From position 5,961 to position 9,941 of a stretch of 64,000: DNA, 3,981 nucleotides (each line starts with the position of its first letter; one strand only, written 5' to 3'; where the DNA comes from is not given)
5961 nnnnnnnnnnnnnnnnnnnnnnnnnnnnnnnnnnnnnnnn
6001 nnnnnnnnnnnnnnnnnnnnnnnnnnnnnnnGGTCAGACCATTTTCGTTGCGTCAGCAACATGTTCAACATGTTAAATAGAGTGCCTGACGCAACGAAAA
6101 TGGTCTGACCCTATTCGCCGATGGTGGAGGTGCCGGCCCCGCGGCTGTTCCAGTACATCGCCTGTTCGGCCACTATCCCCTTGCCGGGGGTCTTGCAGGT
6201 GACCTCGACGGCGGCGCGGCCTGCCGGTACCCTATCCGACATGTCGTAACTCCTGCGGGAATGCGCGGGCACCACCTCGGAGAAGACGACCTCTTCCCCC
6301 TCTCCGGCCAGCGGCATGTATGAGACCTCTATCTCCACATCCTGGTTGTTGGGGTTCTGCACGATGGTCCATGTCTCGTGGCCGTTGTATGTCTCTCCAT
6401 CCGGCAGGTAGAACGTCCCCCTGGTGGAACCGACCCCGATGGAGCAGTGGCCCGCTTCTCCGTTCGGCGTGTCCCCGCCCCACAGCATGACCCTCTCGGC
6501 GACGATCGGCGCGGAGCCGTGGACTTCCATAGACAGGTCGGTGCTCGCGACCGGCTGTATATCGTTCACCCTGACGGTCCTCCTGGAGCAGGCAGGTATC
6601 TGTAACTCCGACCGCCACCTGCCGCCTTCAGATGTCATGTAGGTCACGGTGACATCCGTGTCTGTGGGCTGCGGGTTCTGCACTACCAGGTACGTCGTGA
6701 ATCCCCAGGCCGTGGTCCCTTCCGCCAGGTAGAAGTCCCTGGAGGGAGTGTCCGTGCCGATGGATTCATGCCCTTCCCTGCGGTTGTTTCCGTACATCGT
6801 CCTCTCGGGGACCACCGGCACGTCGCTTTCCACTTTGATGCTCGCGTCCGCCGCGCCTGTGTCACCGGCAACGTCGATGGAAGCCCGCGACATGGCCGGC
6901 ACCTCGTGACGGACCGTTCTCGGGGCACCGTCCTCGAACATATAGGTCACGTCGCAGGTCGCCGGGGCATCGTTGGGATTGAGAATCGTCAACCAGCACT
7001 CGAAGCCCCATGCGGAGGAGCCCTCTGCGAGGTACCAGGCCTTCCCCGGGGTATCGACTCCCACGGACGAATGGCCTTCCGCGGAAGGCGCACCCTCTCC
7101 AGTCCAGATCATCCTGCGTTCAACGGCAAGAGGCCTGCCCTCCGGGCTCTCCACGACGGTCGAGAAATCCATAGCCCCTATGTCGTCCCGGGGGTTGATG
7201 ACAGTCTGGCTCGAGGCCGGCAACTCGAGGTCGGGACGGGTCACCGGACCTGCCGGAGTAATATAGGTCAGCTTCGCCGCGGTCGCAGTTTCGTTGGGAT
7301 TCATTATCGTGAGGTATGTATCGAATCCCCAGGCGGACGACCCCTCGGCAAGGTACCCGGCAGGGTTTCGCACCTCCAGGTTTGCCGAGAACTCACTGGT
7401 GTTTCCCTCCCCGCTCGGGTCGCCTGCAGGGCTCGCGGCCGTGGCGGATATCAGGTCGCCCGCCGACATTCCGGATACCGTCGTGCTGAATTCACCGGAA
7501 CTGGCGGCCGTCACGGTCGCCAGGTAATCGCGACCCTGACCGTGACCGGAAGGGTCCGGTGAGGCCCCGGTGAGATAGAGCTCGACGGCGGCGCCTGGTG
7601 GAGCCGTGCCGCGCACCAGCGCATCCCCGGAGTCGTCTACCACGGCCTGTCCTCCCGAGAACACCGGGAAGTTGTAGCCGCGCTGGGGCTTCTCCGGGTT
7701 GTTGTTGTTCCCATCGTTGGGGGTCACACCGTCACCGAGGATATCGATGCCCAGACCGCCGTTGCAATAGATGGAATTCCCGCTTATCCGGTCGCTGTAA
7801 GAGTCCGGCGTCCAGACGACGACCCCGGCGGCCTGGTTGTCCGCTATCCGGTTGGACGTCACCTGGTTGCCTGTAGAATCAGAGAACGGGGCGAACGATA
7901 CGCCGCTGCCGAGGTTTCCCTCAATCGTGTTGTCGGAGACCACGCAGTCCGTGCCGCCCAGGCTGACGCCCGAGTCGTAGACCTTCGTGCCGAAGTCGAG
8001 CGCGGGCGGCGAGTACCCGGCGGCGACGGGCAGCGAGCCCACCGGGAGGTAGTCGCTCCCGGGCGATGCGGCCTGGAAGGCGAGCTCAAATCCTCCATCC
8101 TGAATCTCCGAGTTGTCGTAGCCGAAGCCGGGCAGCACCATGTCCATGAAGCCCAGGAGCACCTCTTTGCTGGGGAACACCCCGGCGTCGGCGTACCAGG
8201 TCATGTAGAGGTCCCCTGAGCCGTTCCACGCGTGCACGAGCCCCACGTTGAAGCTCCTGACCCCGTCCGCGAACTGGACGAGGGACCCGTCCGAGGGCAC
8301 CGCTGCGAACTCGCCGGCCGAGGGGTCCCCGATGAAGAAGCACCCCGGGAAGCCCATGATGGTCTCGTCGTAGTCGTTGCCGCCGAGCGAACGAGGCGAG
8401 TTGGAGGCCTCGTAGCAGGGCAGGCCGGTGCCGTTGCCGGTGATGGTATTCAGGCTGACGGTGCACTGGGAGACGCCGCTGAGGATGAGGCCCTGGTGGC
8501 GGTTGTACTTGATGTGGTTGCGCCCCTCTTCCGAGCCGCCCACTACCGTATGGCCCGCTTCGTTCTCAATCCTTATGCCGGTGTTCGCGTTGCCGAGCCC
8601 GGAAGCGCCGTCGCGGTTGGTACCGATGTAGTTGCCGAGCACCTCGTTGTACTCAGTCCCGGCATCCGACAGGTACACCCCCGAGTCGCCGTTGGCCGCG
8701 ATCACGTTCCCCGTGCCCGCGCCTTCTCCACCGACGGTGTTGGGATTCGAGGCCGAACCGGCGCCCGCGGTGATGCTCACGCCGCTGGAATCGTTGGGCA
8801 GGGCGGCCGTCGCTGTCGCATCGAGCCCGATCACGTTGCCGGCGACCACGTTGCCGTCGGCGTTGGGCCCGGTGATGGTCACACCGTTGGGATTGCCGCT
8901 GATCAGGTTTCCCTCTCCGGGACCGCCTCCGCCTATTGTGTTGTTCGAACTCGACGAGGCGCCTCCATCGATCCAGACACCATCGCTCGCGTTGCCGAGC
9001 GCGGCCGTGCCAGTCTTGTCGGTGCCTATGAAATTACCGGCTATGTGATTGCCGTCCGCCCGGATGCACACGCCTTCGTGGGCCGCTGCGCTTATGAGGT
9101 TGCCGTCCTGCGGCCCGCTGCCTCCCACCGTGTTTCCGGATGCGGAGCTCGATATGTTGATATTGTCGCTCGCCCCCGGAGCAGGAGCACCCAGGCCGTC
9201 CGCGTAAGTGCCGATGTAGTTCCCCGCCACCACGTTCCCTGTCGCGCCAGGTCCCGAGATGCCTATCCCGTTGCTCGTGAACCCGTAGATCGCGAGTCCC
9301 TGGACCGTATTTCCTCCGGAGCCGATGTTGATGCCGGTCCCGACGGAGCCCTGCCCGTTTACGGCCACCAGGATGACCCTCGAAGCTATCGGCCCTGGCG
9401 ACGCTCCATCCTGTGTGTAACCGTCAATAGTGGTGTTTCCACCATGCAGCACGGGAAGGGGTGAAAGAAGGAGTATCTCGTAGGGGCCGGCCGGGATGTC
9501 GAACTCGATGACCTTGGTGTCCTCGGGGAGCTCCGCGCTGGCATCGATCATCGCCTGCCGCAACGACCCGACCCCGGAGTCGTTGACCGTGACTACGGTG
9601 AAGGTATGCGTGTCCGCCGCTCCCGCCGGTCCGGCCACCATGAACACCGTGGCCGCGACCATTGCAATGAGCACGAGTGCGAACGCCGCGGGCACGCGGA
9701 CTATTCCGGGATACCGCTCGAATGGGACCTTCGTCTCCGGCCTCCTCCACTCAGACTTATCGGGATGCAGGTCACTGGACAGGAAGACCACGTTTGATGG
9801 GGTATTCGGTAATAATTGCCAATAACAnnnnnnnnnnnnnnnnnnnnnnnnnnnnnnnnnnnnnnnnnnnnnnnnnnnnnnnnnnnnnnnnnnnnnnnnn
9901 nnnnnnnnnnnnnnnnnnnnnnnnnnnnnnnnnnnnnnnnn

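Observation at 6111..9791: Paralogous family of three giant surface proteins sharing a novel ~110-aa C-terminal repeat module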

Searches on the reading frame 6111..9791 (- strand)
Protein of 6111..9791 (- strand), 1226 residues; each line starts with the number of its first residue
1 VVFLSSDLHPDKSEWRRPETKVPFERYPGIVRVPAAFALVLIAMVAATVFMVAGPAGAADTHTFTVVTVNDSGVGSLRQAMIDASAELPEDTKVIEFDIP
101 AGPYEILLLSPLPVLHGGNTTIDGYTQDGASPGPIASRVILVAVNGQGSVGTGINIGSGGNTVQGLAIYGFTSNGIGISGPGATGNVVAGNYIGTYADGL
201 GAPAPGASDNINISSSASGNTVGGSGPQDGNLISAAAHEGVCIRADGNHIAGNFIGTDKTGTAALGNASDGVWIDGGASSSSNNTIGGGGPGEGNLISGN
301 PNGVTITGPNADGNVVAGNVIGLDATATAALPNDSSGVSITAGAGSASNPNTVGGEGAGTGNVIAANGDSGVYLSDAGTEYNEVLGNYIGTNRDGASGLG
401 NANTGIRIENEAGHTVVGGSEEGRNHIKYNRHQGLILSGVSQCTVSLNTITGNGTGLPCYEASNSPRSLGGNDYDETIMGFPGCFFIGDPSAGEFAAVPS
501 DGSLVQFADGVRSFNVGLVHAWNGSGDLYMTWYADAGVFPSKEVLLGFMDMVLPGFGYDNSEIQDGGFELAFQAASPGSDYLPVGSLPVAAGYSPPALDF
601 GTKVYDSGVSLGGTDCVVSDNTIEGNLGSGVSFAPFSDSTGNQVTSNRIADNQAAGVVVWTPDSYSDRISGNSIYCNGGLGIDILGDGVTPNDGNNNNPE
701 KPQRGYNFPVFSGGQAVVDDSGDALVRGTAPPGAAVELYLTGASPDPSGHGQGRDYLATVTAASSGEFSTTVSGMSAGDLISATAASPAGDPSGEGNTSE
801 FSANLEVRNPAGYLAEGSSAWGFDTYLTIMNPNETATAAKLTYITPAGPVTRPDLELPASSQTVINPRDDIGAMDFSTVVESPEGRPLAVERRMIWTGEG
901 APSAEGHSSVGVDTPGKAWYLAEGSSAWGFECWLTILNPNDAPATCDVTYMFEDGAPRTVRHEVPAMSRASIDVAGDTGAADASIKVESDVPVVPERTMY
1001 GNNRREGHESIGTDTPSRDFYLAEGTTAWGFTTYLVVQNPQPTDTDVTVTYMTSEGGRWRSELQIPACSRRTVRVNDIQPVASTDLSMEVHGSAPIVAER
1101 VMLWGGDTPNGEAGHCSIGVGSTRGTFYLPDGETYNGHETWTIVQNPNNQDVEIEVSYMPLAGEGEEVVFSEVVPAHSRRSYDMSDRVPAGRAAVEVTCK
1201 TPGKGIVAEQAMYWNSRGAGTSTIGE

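Call 6: search_protein_families(library=pfam, proteins=[window:6111-9791:-], max_evalue=0.01)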
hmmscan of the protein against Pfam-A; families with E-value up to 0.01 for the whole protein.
window:6111-9791:- (1226 aa): 1 family
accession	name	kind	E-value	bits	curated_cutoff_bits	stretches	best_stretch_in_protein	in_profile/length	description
PF18986.5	DUF5719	-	1.6e-14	54.2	26.2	1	1015-1095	48-130/319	Family of unknown function (DUF5719)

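Call 7: search_protein_families(library=ncbifam, proteins=[window:6111-9791:-], max_evalue=0.01)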
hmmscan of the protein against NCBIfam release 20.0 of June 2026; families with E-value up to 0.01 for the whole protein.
window:6111-9791:- (1226 aa): 0 families

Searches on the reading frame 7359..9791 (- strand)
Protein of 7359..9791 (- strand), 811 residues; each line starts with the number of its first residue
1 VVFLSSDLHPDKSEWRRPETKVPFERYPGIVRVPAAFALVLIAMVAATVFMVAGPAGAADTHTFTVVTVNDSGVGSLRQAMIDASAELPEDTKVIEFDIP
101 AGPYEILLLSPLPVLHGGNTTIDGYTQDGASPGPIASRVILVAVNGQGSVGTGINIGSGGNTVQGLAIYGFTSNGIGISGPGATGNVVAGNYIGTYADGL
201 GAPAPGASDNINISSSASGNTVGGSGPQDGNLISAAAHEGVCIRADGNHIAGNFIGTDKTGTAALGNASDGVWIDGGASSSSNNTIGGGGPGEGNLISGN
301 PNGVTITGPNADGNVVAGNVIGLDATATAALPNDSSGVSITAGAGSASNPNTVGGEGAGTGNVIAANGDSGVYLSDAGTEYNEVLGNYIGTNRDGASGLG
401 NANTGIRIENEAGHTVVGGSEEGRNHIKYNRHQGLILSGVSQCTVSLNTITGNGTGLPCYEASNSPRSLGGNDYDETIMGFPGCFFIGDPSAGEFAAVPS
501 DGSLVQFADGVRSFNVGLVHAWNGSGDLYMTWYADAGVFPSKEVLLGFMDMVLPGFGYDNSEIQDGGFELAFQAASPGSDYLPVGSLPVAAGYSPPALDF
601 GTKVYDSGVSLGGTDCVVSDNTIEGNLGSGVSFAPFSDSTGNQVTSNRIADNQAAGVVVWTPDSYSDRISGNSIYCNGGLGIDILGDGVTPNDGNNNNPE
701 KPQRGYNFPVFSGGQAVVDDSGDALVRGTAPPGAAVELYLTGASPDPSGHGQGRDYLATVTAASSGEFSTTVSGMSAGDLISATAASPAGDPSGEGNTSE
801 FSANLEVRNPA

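Call 37: search_protein_families(library=pfam, proteins=[window:7359-9791:-], max_evalue=1)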
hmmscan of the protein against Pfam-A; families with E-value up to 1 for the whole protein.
window:7359-9791:- (811 aa): 1 family
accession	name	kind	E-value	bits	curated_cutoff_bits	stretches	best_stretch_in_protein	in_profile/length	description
PF13229.12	Beta_helix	-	1.5e-07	31.6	25.9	2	612-688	76-148/158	Right handed beta helix region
